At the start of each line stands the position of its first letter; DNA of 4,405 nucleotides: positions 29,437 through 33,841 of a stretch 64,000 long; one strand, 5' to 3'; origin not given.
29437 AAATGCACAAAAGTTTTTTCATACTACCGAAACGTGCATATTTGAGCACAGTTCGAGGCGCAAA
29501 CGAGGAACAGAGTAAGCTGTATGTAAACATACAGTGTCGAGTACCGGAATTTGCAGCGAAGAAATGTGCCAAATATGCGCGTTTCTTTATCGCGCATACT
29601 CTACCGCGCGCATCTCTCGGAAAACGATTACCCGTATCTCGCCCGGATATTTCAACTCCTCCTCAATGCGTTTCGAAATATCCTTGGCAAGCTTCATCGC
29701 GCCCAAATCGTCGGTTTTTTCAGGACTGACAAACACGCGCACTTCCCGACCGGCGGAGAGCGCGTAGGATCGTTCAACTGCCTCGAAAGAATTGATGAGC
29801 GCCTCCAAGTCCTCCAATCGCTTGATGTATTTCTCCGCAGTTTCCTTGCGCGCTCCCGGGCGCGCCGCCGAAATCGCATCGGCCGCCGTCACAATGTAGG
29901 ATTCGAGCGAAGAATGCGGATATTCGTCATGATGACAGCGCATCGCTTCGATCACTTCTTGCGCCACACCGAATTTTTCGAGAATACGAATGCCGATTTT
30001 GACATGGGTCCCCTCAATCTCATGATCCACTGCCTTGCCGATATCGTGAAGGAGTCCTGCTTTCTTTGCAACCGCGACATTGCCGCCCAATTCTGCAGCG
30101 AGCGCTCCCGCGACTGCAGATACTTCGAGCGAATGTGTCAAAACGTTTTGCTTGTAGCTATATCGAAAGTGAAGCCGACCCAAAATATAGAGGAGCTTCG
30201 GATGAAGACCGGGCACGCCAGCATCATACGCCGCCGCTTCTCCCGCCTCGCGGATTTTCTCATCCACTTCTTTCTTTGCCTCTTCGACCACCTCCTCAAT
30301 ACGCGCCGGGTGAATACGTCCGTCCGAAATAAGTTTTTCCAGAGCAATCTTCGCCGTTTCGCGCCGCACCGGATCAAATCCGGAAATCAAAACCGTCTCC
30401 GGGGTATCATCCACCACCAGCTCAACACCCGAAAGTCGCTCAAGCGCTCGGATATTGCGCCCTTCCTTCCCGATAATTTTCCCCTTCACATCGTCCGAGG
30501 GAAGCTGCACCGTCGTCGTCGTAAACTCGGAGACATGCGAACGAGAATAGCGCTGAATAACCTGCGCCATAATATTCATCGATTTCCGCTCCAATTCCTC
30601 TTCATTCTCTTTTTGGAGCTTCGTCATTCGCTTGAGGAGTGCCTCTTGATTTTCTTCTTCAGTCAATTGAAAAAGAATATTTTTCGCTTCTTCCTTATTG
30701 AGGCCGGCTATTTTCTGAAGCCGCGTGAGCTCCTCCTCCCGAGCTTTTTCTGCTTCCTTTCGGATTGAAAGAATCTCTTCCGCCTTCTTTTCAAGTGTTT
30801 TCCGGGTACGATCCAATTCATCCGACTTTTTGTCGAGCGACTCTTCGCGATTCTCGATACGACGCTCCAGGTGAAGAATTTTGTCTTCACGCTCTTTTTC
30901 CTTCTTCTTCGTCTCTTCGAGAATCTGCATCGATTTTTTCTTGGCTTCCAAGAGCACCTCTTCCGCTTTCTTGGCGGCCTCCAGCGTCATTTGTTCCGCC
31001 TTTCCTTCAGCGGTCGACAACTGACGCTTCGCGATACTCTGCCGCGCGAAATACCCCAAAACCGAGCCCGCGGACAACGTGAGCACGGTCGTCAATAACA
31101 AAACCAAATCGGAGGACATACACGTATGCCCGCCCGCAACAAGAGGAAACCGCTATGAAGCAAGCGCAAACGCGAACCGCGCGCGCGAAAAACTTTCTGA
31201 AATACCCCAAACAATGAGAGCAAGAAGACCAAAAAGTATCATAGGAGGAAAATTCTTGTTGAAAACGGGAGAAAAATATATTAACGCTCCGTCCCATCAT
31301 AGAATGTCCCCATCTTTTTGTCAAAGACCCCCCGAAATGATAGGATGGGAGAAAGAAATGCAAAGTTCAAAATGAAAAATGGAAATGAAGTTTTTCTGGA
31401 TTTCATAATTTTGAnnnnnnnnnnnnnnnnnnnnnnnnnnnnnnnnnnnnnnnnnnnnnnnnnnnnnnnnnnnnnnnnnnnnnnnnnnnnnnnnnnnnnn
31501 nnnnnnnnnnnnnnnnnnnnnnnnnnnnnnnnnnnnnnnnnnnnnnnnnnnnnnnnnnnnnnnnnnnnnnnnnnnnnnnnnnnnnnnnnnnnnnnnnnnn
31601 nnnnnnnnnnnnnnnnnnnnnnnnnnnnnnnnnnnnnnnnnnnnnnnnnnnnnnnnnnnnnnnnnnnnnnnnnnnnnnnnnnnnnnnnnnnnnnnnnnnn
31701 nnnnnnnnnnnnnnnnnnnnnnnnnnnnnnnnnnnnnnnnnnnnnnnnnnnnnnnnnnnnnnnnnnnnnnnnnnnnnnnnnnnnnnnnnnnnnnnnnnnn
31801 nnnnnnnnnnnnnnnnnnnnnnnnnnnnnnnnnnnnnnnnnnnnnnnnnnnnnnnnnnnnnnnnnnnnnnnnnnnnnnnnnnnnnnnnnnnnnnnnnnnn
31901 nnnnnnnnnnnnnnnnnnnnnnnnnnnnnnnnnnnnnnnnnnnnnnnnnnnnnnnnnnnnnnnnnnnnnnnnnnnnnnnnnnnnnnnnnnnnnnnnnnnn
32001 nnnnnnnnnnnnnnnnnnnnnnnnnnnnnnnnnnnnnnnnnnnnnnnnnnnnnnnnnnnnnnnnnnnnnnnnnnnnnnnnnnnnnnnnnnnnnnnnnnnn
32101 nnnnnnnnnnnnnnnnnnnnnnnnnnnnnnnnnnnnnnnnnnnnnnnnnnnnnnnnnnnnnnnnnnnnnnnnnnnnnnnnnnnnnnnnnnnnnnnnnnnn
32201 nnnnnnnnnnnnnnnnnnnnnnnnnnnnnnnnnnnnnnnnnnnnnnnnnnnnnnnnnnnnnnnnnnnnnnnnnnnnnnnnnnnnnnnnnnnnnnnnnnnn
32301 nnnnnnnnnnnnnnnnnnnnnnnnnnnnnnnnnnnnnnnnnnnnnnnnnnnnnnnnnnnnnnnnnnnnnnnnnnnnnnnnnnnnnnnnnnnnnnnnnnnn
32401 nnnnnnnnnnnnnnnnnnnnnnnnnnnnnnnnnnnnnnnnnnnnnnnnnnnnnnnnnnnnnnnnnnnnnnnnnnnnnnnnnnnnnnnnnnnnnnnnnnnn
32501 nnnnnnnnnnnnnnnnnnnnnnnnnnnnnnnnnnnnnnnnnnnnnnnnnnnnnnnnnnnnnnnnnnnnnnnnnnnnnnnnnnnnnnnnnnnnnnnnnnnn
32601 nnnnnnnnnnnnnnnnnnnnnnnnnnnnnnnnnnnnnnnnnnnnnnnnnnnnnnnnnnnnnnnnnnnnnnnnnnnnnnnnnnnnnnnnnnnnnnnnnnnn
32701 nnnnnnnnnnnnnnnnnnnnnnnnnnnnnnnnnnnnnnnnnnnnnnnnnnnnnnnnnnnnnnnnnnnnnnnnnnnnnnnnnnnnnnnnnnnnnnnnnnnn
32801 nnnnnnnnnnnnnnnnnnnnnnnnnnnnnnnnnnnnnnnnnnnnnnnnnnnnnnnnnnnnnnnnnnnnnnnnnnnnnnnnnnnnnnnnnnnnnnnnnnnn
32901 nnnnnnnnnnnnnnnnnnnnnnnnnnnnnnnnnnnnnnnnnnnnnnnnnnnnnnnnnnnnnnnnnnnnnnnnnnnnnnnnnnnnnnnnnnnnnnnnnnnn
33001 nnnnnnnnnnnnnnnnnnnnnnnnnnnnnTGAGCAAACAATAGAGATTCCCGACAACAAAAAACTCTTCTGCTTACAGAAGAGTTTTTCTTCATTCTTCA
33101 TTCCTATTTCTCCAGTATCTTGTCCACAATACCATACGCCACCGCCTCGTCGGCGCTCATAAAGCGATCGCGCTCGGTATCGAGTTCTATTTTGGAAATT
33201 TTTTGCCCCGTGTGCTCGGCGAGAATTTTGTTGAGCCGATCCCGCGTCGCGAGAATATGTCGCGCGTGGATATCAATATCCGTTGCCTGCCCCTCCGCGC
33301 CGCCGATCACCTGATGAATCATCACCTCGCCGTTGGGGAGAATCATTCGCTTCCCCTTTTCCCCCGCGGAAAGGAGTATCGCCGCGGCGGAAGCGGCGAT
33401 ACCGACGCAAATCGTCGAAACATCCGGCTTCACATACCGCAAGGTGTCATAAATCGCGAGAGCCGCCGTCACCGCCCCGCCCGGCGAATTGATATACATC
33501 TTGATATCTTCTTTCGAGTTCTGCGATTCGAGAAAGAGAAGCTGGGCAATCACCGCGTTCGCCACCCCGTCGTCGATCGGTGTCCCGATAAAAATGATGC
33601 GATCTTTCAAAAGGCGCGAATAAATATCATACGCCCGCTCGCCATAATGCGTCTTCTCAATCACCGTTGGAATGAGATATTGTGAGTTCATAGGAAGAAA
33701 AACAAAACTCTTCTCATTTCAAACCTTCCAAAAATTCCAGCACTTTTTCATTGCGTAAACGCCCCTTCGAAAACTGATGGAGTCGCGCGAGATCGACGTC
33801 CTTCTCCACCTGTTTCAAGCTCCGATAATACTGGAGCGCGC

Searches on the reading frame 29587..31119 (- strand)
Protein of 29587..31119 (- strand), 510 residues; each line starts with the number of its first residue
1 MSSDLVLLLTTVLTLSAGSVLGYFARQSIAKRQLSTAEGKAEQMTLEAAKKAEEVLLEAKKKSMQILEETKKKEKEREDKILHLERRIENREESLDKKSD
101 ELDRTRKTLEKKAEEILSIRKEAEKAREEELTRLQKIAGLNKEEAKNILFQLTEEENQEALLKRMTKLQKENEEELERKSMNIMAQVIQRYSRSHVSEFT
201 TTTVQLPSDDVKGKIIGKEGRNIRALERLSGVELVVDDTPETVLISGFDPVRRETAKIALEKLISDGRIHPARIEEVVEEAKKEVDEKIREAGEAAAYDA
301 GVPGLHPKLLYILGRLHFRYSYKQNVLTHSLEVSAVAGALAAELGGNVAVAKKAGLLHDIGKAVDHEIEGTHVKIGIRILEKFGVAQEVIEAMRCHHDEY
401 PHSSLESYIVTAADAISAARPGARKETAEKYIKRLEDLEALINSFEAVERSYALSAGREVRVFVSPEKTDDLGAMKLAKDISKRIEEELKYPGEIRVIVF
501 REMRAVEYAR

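Call 69: search_protein_families(library=pfam, proteins=[window:29587-31119:-], max_evalue=0.0001)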
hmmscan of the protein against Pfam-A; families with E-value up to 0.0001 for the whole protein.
window:29587-31119:- (510 aa): 3 families
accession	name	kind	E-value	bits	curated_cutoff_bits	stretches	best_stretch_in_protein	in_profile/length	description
PF12072.13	RNase_Y_N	-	2.6e-28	99.3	32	1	8-193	3-199/201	RNase Y N-terminal region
PF01966.28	HD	-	8.9e-19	68.3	22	1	326-418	1-115/116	HD domain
PF00013.35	KH_1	-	8.2e-09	35.5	21.5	1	201-261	1-65/66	KH domain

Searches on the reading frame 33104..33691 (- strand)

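Call 69: search_protein_families(library=pfam, proteins=[window:33104-33691:-], max_evalue=0.0001)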
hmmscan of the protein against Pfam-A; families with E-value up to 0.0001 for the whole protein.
window:33104-33691:- (195 aa): 1 family
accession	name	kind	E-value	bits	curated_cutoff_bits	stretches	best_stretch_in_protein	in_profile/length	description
PF00574.28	CLP_protease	-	1.8e-81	272.8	20.2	1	17-194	3-180/182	Clp protease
